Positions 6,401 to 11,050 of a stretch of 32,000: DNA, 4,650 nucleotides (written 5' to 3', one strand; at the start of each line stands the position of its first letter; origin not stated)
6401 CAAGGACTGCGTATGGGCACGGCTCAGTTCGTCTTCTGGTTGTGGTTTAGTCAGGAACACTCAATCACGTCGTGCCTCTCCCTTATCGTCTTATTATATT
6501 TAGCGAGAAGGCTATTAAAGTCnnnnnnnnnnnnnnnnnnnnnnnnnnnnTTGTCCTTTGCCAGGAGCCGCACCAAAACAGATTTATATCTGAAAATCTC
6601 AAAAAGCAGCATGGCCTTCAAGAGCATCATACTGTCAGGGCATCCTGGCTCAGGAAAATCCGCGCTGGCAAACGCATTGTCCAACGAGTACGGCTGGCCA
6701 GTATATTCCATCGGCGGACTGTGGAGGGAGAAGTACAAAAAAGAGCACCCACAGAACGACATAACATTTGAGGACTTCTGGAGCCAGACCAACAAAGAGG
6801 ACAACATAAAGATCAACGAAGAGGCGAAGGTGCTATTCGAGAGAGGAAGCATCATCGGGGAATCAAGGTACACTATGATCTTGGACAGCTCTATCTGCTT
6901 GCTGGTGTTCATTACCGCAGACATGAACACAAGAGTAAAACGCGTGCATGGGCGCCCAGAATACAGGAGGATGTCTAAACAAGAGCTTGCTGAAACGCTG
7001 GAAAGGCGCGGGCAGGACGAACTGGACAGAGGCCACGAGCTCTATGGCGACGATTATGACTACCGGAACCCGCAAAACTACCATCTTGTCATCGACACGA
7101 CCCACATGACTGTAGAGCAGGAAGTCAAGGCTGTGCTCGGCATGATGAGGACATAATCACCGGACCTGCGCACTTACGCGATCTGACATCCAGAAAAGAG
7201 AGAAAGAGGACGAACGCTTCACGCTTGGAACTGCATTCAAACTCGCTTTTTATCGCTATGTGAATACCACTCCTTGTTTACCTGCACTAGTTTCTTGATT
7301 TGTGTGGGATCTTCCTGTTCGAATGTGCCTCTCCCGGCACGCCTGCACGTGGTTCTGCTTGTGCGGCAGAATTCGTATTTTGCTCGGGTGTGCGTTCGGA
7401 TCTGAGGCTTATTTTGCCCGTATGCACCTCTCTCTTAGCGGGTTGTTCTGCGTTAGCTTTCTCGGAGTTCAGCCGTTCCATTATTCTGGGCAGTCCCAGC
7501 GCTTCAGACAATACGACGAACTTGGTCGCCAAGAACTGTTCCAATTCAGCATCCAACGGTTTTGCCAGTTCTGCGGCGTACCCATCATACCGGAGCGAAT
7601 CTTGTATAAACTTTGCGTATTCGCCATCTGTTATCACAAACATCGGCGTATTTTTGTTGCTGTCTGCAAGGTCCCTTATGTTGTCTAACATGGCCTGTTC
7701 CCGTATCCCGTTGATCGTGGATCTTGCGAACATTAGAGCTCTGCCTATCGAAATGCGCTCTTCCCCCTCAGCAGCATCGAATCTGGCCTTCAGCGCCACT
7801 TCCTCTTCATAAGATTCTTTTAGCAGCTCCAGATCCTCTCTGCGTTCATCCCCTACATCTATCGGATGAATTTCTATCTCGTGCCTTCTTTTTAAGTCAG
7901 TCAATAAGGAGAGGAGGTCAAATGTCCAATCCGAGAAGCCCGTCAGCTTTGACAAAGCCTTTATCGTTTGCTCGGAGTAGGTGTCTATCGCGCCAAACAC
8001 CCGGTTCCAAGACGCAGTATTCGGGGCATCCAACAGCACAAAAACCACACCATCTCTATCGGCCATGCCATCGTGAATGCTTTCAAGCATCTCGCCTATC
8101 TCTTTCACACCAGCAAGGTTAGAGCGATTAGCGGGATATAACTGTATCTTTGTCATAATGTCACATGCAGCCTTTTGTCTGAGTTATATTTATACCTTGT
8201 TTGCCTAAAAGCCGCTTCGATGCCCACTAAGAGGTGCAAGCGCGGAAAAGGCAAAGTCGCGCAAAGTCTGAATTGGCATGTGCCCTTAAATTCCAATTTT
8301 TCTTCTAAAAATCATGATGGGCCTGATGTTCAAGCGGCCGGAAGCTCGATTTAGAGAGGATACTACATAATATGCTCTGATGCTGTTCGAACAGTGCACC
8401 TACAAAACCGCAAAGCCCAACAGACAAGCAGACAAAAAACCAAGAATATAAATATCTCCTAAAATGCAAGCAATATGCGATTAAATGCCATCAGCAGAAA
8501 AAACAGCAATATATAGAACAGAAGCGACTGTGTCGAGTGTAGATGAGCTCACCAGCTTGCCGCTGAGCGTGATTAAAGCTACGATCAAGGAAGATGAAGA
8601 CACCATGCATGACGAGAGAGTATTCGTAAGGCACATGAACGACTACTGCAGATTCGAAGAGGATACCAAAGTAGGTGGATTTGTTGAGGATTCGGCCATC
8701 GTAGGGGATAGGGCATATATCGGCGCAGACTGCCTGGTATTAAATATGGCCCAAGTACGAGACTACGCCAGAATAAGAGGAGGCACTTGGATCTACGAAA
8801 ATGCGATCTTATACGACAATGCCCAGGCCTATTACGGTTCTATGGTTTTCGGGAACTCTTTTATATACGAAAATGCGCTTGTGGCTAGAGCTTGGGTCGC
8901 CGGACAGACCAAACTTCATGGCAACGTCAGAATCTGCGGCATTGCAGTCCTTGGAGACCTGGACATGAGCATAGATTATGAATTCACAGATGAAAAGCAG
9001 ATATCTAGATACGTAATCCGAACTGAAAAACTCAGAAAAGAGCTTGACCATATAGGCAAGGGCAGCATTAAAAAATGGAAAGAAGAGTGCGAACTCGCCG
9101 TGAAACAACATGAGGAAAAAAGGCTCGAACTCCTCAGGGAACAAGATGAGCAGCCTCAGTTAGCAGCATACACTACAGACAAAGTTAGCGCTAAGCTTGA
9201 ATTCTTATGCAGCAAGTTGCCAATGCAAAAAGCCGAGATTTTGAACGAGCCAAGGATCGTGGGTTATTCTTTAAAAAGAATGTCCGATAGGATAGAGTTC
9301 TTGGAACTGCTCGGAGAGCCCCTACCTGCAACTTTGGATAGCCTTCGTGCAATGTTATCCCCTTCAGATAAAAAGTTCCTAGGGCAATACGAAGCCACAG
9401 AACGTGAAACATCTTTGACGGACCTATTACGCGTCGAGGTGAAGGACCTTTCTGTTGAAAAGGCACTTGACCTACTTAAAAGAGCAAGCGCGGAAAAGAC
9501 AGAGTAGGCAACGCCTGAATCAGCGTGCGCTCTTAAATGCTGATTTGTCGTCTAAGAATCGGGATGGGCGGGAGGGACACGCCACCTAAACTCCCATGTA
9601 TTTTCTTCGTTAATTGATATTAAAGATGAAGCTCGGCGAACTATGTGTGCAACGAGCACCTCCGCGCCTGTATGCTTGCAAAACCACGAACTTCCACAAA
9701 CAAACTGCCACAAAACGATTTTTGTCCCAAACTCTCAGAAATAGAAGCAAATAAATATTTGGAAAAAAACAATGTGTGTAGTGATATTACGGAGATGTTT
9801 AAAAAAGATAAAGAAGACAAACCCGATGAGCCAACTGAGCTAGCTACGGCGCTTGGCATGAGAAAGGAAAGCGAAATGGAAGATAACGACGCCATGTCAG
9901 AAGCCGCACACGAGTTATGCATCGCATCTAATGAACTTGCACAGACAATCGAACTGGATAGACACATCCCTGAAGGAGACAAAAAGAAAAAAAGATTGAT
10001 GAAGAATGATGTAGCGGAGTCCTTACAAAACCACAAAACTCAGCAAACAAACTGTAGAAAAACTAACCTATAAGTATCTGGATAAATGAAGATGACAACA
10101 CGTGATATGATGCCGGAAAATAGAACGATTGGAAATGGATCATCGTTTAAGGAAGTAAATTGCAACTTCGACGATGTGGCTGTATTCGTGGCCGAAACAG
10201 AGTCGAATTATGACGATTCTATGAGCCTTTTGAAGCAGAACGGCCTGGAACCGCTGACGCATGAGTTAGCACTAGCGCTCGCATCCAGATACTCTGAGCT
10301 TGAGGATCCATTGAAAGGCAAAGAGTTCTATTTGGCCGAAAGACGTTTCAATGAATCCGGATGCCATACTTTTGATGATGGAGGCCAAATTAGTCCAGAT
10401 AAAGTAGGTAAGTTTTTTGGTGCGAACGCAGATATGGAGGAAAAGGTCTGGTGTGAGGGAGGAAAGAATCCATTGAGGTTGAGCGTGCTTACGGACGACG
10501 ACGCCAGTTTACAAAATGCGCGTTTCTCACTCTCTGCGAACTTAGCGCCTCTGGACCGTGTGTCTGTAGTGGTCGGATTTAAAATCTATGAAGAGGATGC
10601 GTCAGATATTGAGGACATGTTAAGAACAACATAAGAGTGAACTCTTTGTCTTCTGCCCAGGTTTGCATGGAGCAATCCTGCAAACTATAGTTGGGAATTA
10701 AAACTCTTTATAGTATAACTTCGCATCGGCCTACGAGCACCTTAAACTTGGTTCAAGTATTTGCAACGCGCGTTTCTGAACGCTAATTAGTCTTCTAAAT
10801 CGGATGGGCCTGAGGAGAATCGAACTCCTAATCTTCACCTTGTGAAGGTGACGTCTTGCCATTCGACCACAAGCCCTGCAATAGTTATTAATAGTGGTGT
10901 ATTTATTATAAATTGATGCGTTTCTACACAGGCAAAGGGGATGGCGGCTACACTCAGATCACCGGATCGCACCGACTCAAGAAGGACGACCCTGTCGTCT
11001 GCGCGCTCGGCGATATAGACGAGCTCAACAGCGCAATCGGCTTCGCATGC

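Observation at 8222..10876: Colinear diverged repeat modules ending in copies of the tRNA-Val 3' end bracket orphan gene cassettes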

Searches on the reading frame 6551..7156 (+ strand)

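Call 55: search_protein_families(library=pfam, proteins=[window:6551-7156:+], max_evalue=0.001)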
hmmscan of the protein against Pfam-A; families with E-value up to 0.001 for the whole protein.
window:6551-7156:+ (201 aa): 11 families
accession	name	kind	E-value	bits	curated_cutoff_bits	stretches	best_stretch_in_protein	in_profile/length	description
PF13189.12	Cytidylate_kin2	-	2.6e-12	47.7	28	1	26-185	2-176/176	Cytidylate kinase-like family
PF20720.3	nSTAND3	-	1.4e-07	31.8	27.2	1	10-110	4-107/155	Novel STAND NTPase 3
PF02224.24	Cytidylate_kin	-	1.7e-07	31.6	26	0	93-199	107-209/211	Cytidylate kinase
PF13207.12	AAA_17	-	2.7e-06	28.2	27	1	30-92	2-61/136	AAA domain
PF13238.12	AAA_18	-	2.9e-06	28.2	29.4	1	26-139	1-116/128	AAA domain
PF06068.19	TIP49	-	0.0001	22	23.8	1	16-95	43-118/347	TIP49 P-loop domain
PF00004.35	AAA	-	0.00024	22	21.2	1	26-57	1-32/131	ATPase family associated with various cellular activities (AAA)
PF13521.12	AAA_28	-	0.00034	21.3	27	0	26-65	2-39/164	AAA domain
PF06414.18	Zeta_toxin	-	0.00037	20.4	22.3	1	19-69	12-61/199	Zeta toxin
PF13671.12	AAA_33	-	0.00038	21.2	27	0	26-50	2-26/143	AAA domain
PF13191.12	AAA_16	-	0.00043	21.3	32.6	1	17-50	20-51/167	AAA ATPase domain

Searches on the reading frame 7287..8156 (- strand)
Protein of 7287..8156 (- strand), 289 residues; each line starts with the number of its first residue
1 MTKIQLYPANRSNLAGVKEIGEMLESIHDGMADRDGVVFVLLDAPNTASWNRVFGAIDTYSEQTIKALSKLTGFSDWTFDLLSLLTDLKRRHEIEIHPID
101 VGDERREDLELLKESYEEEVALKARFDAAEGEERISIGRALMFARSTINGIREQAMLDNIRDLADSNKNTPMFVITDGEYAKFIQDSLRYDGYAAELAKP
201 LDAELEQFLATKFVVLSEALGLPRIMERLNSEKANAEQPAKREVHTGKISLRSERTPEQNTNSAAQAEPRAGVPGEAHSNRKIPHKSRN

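Call 7: search_protein_families(library=pfam, proteins=[window:7287-8156:-], max_evalue=0.01)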
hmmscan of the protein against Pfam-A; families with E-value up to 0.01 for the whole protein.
window:7287-8156:- (289 aa): 0 families

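Call 75: search_protein_families(library=padloc, proteins=[window:7287-8156:-], max_evalue=0.01)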
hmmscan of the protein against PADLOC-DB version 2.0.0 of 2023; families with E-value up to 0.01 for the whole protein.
window:7287-8156:- (289 aa): 0 families

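Call 76: search_protein_families(library=ncbifam, proteins=[window:7287-8156:-], max_evalue=0.01)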
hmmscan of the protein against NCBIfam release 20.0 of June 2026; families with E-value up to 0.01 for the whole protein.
window:7287-8156:- (289 aa): 0 families

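Call 93: search_solved_structures(query=window:7287-8156:-, max_evalue=0.01)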
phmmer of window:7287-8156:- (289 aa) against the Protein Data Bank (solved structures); distinct sequences matched with E-value up to 0.01: 0.
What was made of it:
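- On tRNA-targeted integrative element (att-flanked island): The 289-aa neighbour has no Pfam or PDB match (calls 7, 93).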

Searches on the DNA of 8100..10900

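Call 83: search_rna_families(source=window, start=8100, end=10900, threshold=evalue, max_evalue=1)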
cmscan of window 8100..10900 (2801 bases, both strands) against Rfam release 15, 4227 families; matches with E-value up to 1: 1.
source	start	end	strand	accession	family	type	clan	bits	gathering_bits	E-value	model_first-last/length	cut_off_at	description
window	10805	10876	-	RF00005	tRNA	Gene; tRNA;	CL00001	67.6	29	6.1e-14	1-71/71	no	tRNA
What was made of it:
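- On Known RNA family (sRNA, tRNA fragment, terminator): Only the tRNA itself matches at E<=1 in 8100-10900 (call 83).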
